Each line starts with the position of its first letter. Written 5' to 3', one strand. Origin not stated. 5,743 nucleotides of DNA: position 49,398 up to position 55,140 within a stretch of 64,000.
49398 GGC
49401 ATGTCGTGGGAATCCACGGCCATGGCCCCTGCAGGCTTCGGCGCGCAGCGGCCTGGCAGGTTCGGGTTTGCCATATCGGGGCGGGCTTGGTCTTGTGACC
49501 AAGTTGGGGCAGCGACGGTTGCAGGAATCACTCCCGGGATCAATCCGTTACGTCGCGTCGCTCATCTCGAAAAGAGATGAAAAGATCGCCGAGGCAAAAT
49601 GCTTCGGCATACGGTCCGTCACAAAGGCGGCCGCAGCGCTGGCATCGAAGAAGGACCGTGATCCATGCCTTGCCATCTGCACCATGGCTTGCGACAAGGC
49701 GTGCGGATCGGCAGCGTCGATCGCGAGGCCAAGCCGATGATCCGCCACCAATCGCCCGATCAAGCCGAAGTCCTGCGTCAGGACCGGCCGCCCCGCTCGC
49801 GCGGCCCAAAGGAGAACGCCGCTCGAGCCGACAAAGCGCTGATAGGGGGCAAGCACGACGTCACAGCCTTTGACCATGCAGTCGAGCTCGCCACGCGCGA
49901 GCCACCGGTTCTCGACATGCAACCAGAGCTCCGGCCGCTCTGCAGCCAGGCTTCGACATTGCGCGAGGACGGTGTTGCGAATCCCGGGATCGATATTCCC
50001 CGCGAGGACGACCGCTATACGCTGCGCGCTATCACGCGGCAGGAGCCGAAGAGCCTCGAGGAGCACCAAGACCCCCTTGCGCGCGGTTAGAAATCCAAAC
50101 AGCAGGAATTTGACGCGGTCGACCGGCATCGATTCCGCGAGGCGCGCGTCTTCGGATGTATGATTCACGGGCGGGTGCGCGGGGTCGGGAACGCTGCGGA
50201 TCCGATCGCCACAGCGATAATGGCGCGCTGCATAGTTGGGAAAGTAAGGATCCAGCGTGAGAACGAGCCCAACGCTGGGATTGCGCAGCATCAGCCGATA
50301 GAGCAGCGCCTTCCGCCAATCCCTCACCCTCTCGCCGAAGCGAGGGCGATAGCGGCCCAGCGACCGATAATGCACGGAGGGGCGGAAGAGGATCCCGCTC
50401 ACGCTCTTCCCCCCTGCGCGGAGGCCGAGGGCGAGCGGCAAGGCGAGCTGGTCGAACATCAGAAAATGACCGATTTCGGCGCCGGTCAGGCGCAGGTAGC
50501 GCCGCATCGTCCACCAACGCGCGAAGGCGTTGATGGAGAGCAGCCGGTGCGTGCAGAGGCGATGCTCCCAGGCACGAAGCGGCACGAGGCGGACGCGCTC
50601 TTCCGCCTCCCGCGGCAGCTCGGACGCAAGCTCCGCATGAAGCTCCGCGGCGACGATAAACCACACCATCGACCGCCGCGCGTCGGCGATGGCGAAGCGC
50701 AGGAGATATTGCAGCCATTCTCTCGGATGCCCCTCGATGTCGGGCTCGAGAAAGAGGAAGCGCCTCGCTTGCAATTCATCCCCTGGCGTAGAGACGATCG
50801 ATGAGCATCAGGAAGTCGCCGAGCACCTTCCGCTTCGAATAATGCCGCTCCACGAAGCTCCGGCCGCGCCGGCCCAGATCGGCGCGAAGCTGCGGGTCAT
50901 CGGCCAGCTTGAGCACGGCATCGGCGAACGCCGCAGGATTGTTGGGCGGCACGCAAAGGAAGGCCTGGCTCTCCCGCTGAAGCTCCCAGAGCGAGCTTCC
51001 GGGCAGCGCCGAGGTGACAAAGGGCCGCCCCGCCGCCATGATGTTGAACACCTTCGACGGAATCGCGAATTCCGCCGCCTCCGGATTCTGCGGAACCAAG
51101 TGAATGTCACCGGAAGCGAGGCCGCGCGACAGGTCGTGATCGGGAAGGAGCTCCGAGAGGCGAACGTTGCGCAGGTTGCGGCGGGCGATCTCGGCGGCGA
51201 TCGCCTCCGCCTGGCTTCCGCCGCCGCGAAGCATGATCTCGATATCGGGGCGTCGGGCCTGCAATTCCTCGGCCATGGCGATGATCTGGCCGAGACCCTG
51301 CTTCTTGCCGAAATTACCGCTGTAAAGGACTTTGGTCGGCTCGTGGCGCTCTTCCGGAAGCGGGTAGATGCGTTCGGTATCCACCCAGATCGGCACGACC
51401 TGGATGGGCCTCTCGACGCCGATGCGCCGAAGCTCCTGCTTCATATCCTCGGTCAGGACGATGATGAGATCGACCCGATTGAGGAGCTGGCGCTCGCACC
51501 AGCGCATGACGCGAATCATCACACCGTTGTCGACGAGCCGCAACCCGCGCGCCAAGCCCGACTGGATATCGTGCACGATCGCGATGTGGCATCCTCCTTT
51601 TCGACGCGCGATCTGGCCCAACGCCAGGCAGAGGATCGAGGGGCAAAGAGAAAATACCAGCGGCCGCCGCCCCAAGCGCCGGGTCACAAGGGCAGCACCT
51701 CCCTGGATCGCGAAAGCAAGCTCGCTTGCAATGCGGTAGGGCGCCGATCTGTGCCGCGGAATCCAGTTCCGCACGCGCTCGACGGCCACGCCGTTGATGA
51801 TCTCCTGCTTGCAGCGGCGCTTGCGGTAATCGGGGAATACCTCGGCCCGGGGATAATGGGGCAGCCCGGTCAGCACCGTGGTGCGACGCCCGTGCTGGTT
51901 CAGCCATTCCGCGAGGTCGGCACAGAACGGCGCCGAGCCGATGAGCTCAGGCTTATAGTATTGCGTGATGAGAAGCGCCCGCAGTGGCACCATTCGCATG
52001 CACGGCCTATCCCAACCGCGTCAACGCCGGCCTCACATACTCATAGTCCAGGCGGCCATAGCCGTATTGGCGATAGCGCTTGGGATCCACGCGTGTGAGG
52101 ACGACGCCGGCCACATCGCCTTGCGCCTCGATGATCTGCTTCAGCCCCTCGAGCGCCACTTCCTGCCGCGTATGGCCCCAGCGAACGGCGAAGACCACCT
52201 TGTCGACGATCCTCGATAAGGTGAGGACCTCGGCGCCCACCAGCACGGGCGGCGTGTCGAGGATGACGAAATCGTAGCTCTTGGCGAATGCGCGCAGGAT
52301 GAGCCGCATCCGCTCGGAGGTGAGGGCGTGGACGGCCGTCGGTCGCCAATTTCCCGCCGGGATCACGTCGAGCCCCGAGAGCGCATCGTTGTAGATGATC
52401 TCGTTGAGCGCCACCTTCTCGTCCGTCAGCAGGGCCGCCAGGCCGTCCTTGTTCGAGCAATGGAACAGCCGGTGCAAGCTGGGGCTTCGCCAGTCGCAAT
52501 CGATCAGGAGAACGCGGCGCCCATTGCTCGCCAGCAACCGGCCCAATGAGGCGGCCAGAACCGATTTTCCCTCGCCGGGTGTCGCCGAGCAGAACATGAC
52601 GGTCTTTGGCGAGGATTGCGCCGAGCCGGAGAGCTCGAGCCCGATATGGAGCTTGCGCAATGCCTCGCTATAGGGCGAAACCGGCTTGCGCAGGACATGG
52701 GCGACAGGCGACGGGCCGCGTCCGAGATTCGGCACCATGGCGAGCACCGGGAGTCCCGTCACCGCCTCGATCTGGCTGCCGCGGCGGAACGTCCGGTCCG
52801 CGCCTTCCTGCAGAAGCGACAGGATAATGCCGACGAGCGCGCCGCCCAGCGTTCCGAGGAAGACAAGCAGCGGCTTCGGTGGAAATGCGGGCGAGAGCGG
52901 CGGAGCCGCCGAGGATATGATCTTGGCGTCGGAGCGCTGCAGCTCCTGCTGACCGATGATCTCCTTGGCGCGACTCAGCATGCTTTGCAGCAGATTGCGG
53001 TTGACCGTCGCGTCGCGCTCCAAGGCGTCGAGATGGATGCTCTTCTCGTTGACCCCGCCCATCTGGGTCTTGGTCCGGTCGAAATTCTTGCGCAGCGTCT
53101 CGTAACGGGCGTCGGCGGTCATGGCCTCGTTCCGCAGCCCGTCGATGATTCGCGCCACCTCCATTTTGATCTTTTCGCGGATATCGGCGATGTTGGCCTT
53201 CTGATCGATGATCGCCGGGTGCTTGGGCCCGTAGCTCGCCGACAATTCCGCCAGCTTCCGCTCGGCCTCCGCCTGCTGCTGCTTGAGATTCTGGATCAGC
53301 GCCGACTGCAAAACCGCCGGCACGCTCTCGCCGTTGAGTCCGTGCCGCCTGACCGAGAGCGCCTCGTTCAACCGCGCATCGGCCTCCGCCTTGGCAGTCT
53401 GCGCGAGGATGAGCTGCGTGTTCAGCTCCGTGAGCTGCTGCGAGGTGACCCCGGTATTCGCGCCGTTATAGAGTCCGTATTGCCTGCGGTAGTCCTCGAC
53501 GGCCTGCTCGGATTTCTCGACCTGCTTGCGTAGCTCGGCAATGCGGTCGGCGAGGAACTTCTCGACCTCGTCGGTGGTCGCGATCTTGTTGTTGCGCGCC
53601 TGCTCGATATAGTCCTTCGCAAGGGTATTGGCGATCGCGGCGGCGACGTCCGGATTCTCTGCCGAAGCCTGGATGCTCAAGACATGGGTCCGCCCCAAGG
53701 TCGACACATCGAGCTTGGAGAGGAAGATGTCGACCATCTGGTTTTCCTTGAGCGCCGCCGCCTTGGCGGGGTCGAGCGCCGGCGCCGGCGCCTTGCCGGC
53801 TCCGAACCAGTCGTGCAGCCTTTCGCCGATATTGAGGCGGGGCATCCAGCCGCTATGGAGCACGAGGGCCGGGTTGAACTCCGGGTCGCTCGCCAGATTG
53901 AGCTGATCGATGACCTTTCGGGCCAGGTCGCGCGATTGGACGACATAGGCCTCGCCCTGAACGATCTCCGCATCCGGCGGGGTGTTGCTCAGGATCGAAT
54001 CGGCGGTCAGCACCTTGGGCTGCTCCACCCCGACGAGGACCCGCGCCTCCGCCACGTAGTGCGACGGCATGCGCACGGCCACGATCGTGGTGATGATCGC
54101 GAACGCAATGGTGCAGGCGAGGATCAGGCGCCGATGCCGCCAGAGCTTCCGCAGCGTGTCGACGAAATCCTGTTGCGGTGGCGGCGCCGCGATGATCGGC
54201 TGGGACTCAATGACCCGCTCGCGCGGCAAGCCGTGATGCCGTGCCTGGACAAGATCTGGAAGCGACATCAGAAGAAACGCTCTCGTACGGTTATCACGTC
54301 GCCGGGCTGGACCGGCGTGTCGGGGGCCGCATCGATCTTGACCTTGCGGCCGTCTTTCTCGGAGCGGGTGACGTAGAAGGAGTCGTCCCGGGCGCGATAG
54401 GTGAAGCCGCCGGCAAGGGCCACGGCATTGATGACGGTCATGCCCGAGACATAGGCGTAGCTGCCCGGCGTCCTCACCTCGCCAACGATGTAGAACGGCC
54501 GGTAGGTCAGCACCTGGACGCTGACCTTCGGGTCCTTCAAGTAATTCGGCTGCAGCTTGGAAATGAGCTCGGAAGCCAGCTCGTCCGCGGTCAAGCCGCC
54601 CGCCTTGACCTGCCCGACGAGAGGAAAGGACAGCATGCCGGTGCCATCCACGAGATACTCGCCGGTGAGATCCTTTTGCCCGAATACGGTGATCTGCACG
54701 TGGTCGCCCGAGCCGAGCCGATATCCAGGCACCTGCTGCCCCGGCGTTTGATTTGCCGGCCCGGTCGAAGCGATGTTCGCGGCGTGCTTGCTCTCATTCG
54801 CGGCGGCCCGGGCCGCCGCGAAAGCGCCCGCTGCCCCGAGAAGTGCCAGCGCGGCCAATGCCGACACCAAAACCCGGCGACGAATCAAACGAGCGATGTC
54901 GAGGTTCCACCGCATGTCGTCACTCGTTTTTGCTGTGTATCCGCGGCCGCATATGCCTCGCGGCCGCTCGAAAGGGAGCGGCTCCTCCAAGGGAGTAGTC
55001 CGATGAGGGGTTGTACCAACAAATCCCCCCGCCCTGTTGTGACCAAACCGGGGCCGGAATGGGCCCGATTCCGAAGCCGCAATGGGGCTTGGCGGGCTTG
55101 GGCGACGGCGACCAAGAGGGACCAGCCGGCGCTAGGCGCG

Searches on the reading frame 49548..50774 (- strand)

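Call 43: search_protein_families(library=pfam, proteins=[window:49548-50774:-], max_evalue=0.0001)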
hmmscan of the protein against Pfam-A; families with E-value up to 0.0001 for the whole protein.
window:49548-50774:- (408 aa): 2 families
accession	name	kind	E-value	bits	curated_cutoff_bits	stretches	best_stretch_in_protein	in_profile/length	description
PF13692.12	Glyco_trans_1_4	-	1.2e-10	42.3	27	1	222-368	3-140/142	Glycosyl transferases group 1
PF00534.26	Glycos_transf_1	-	2.1e-08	34.4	26.4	1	217-366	12-154/172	Glycosyl transferases group 1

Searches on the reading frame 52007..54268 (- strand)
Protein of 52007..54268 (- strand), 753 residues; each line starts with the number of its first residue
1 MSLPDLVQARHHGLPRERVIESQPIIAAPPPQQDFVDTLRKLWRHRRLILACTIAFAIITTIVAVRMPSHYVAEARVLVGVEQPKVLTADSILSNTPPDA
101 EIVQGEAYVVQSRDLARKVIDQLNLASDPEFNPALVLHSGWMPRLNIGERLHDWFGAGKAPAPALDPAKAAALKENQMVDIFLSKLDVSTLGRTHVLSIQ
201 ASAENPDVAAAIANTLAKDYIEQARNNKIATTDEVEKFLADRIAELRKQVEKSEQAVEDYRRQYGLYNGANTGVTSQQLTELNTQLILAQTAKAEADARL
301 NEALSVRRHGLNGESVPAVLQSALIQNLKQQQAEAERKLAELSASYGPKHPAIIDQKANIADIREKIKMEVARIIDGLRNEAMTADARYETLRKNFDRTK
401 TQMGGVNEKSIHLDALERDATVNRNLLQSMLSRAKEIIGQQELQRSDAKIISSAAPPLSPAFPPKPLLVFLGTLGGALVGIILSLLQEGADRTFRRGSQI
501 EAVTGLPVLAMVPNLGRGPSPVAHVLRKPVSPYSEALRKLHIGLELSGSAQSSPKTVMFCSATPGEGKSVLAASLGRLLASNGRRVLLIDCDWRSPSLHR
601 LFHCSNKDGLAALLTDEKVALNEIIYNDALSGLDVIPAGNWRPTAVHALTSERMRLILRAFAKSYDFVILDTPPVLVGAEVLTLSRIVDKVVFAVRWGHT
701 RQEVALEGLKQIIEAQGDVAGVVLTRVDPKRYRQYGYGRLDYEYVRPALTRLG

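Call 43: search_protein_families(library=pfam, proteins=[window:52007-54268:-], max_evalue=0.0001)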
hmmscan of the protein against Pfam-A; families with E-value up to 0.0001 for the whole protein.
window:52007-54268:- (753 aa): 6 families
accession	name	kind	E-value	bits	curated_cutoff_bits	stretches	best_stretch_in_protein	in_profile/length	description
PF13614.12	AAA_31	-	1.6e-13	51.4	27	1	556-715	3-163/177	AAA domain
PF02706.20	Wzz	-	1e-11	45.4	25.5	1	34-123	4-91/91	Chain length determinant protein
PF01656.29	CbiA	-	5.3e-11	43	25.4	1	557-732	1-88/125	CobQ/CobB/MinD/ParA nucleotide binding domain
PF13807.11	GNVR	-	2.3e-08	34.3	27.7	1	415-487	8-80/82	G-rich domain on putative tyrosine kinase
PF10609.15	ParA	-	4.9e-06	26.6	27.1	1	556-689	5-135/246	NUBPL iron-transfer P-loop NTPase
PF00142.24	Fer4_NifH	-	6.2e-05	23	25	0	565-640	10-88/271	4Fe-4S iron sulfur cluster binding proteins, NifH/frxC family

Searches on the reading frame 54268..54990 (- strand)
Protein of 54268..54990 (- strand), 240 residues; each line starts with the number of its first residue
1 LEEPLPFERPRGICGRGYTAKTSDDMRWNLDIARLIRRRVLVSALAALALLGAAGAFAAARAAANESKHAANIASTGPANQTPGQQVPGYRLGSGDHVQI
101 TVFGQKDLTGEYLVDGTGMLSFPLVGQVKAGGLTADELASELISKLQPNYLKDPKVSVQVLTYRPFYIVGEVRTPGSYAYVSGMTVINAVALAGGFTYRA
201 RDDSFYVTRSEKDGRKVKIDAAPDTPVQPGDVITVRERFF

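Call 43: search_protein_families(library=pfam, proteins=[window:54268-54990:-], max_evalue=0.0001)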
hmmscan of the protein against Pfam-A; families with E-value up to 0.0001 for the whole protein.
window:54268-54990:- (240 aa): 3 families
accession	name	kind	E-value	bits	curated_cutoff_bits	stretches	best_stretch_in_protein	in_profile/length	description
PF02563.21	Poly_export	-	9.2e-25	87.1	28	1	86-160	3-76/77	Polysaccharide biosynthesis/export protein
PF10531.15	SLBB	-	1.1e-13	51.2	27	1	166-219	2-54/55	SLBB domain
PF22461.2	SLBB_2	-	6.4e-07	29.8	27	1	166-235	3-79/79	SLBB domain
